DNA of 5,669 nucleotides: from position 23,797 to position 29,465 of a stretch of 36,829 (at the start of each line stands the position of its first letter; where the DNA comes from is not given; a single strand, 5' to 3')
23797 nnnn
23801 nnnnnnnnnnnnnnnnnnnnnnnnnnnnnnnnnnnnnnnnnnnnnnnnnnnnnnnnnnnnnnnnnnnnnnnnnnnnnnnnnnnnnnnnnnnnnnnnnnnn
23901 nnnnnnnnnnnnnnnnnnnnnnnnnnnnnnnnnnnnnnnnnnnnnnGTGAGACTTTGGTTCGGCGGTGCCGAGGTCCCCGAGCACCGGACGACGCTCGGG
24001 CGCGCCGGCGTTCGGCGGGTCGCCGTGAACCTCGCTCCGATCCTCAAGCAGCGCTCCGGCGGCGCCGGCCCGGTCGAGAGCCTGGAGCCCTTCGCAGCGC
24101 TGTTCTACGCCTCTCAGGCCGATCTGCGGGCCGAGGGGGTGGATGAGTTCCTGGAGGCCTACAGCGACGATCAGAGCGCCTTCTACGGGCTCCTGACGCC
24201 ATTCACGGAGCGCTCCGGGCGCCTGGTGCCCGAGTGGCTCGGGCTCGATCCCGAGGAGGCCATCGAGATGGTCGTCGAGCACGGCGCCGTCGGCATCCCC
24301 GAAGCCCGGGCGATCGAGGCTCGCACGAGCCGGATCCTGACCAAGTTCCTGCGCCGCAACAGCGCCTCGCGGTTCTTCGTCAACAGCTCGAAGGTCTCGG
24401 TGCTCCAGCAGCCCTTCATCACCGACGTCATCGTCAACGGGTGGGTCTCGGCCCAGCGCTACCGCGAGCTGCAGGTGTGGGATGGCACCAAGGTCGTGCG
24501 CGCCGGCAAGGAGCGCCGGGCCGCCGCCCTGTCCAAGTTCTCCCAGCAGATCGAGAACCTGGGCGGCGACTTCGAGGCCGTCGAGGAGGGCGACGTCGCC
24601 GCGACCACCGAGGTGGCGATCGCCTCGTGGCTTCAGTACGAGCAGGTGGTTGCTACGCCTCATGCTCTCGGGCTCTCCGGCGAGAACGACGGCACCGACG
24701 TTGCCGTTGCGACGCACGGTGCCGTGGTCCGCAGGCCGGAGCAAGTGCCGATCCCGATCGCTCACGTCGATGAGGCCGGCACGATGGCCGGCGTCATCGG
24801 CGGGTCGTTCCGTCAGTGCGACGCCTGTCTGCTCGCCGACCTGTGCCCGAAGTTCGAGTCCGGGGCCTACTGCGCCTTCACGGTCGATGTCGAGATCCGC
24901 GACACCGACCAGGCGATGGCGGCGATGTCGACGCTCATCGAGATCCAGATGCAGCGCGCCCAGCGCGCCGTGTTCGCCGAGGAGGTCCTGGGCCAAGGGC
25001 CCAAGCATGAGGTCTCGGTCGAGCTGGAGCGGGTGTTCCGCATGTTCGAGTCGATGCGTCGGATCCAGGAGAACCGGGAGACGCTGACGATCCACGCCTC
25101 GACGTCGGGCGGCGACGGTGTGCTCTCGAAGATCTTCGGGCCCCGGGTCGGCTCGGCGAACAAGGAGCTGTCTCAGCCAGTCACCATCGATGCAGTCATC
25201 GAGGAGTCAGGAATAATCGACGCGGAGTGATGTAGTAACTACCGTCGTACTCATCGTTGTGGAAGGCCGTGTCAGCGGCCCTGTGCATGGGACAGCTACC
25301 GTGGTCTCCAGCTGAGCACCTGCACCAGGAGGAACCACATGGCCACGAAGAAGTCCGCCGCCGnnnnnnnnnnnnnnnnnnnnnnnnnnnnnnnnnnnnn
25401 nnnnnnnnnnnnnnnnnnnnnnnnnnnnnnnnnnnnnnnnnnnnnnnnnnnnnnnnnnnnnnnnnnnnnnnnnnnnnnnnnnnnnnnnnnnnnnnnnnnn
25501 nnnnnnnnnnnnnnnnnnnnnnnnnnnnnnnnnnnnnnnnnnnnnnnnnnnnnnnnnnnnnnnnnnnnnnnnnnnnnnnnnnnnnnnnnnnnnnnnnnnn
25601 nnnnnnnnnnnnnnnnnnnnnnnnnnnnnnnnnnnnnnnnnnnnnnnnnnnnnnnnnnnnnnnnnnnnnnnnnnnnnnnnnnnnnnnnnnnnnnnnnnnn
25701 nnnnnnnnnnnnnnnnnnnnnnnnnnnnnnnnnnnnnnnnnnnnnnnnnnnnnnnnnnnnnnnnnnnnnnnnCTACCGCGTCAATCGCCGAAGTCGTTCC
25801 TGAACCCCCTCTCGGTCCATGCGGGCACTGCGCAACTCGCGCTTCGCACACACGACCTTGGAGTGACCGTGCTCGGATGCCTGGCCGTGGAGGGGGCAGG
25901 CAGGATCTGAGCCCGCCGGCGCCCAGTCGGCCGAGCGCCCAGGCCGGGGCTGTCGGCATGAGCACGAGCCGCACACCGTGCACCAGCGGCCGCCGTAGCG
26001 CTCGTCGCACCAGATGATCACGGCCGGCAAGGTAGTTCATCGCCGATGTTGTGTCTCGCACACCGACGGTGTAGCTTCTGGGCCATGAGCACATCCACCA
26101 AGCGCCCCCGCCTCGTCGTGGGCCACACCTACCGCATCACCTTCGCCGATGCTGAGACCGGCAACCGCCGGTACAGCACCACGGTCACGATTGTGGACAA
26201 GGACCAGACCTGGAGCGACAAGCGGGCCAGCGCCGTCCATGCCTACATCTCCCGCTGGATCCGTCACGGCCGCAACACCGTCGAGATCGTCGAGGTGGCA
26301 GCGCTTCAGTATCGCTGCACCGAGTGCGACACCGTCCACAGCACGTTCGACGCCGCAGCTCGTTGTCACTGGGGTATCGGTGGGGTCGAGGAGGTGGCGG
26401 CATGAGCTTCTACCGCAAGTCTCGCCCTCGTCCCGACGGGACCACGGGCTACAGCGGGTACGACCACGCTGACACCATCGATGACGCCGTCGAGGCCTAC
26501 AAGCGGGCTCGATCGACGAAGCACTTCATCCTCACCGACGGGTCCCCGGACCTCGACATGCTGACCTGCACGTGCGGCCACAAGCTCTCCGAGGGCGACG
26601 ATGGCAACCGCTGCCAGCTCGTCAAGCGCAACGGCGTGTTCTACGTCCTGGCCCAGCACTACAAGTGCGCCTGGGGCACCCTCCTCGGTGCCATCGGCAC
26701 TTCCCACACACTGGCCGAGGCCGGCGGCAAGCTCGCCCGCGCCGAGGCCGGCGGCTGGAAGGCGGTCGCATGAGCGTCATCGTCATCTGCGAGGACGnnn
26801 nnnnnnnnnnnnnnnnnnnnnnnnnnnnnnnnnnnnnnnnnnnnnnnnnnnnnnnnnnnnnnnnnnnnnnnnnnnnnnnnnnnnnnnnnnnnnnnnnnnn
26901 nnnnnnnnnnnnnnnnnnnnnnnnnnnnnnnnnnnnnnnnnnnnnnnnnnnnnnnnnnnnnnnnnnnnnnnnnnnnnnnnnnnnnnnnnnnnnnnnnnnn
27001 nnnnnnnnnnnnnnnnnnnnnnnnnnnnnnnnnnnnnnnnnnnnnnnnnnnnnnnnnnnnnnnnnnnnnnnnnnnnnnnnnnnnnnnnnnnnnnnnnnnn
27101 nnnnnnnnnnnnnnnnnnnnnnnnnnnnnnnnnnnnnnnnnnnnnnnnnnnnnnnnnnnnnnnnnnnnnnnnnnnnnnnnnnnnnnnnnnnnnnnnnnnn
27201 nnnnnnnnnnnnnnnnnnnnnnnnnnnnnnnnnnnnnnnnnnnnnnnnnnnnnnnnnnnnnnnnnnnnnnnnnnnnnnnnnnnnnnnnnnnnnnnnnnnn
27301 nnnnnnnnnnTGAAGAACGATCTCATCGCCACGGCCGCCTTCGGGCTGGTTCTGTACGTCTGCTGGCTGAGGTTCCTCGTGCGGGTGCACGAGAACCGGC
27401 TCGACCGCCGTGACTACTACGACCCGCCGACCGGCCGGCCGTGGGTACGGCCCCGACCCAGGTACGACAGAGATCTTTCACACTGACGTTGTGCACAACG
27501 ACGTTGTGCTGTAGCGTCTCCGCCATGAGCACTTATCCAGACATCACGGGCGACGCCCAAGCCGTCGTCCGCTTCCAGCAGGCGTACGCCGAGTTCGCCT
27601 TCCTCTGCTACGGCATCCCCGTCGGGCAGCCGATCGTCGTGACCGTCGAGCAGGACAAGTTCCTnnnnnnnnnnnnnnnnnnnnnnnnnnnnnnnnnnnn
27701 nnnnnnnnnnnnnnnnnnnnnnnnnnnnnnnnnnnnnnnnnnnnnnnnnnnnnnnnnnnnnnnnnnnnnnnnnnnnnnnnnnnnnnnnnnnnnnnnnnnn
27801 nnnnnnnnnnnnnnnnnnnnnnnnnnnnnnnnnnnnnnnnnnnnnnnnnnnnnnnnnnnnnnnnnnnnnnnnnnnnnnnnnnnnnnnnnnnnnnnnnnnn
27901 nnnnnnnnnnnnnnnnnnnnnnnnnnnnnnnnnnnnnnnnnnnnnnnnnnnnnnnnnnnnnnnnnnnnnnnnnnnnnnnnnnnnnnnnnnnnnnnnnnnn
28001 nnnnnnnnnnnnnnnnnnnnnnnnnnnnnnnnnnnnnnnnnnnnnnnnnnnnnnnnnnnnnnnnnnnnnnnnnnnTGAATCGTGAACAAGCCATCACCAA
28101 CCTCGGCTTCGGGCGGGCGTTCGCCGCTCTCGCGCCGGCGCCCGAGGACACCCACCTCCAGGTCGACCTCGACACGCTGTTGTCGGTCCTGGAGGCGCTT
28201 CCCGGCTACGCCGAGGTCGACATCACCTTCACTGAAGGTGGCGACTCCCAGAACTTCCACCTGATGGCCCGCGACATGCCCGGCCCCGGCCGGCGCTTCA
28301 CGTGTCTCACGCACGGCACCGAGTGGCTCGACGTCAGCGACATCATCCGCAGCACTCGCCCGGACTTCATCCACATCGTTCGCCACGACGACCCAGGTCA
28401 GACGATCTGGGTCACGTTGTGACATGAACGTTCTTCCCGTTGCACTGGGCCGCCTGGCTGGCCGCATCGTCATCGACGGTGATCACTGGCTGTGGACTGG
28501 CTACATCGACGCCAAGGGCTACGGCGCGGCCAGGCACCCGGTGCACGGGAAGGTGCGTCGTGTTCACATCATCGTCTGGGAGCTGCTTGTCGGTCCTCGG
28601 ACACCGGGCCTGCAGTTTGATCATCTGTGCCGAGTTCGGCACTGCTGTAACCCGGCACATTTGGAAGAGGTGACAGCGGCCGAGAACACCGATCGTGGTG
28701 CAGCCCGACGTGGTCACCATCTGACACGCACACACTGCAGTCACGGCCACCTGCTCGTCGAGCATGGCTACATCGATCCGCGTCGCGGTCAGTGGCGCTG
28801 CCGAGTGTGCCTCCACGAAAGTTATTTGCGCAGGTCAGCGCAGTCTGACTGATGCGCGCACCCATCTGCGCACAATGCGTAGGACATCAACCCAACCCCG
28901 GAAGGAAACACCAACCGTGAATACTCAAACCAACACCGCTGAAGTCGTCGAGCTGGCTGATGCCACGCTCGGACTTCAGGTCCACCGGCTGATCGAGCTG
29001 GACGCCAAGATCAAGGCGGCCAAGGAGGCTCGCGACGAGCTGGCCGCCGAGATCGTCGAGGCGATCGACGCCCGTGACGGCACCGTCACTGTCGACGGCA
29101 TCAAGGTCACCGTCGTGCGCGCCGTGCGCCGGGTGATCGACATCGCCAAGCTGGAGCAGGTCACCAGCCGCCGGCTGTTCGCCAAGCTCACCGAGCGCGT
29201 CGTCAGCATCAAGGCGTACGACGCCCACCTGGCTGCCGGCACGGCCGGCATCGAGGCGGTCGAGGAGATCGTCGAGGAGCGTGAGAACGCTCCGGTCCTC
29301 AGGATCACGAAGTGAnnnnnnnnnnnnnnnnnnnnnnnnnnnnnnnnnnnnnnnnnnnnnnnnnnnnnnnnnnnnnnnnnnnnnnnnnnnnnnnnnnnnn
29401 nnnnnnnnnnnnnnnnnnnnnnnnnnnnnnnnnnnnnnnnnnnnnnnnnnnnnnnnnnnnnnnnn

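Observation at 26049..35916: Five near-identical promoter cassettes, each fused to a leaderless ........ (MST) start, partition the accessory region into operons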

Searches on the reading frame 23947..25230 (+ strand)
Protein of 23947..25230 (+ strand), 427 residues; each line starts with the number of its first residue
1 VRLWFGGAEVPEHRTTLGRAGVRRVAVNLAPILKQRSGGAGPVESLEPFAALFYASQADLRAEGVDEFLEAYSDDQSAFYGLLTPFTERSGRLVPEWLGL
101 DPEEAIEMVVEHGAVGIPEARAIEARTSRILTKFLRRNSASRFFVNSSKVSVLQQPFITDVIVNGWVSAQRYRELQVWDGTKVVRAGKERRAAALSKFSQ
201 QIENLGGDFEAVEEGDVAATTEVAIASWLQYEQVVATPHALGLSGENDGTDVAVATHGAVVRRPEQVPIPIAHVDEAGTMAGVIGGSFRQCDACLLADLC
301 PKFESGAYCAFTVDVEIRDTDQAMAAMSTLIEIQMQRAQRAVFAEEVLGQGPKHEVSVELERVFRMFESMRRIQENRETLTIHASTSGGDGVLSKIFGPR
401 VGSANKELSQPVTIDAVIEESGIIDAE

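Call 12: search_protein_families(library=pfam, proteins=[window:23947-25230:+], max_evalue=0.01)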
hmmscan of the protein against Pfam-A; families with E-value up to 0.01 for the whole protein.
window:23947-25230:+ (427 aa): 0 families

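Call 15: search_protein_families(library=phrogs, proteins=[window:23947-25230:+], max_evalue=0.001)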
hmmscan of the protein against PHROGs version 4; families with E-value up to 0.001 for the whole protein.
window:23947-25230:+ (427 aa): 1 family
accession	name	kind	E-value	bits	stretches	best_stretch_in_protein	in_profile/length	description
phrog_887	-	moron, auxiliary metabolic gene and host takeover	4.9e-20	72.9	1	287-427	362-503/509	queuine tRNA-ribosyltransferase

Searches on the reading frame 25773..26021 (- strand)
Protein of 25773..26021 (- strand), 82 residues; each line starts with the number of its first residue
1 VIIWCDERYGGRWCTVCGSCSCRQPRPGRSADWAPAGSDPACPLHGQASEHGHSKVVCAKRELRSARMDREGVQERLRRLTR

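Call 73: search_protein_families(library=pfam, proteins=[window:25773-26021:-], max_evalue=1)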
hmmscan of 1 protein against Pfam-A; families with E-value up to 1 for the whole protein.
window:25773-26021:- (82 aa): 0 families

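Call 74: search_protein_families(library=phrogs, proteins=[window:25773-26021:-], max_evalue=0.01)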
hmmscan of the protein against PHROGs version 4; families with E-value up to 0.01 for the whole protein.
window:25773-26021:- (82 aa): 0 families

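Call 82: search_solved_structures(query=window:25773-26021:-, max_evalue=10)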
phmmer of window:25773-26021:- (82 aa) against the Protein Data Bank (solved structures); distinct sequences matched with E-value up to 10: 6.
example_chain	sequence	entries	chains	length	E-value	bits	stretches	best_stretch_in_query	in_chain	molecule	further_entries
5kba_A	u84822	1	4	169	1.8e-05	28.1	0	30-59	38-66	Designed protein ANK1C2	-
5hry_A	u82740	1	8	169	8.6e-05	25.9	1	30-59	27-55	ank3C2_1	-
5hs0_A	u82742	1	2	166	0.001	22.5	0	31-57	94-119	Ankyrin domain protein ank1C4_7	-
6u42_7R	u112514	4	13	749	0.039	17.4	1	32-63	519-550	DC1 | Outer dynein arm-docking complex subunit 1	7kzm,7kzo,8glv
2p0d_A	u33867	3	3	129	0.044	17.3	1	8-57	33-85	Rho GTPase-activating protein 9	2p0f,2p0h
5myj_B7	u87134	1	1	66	1.2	12.7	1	46-80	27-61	50S ribosomal protein L35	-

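Call 83: find_homologous_proteins(query=window:25773-26021:-, max_evalue=0.001)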
Query window:25773-26021:-: no candidate shares three 5-residue words with the query. No homologue found.

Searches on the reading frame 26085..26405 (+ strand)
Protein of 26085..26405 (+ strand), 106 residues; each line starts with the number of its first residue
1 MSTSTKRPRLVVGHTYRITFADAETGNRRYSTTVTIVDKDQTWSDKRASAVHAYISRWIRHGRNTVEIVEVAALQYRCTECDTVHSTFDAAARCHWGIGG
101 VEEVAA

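Call 12: search_protein_families(library=pfam, proteins=[window:26085-26405:+], max_evalue=0.01)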
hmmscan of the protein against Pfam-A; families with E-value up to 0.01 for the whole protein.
window:26085-26405:+ (106 aa): 0 families

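Call 16: search_protein_families(library=phrogs, proteins=[window:26085-26405:+], max_evalue=0.001)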
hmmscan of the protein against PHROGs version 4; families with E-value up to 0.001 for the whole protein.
window:26085-26405:+ (106 aa): 0 families

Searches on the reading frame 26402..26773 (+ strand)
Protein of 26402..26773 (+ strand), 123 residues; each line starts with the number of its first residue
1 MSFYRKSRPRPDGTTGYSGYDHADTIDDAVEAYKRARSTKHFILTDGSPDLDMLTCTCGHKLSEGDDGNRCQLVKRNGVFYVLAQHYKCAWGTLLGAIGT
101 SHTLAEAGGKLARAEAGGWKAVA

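Call 50: search_protein_families(library=pfam, proteins=[window:26402-26773:+], max_evalue=0.01)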
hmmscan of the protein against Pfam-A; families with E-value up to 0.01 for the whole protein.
window:26402-26773:+ (123 aa): 0 families

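Call 74: search_protein_families(library=phrogs, proteins=[window:26402-26773:+], max_evalue=0.01)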
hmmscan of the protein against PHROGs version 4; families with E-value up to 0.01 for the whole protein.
window:26402-26773:+ (123 aa): 0 families

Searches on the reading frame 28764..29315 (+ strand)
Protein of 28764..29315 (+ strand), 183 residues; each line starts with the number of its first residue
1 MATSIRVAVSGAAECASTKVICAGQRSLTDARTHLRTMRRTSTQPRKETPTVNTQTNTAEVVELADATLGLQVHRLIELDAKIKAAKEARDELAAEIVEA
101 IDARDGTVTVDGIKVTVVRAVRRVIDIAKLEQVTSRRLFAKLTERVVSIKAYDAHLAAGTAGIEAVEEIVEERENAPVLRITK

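Call 12: search_protein_families(library=pfam, proteins=[window:28764-29315:+], max_evalue=0.01)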
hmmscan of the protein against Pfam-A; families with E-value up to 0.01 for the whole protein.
window:28764-29315:+ (183 aa): 0 families

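Call 16: search_protein_families(library=phrogs, proteins=[window:28764-29315:+], max_evalue=0.001)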
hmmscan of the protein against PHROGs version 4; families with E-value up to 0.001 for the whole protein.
window:28764-29315:+ (183 aa): 1 family
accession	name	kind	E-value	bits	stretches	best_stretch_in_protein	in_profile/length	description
phrog_2480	-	unknown function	2e-05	25.7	1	67-149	22-110/152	-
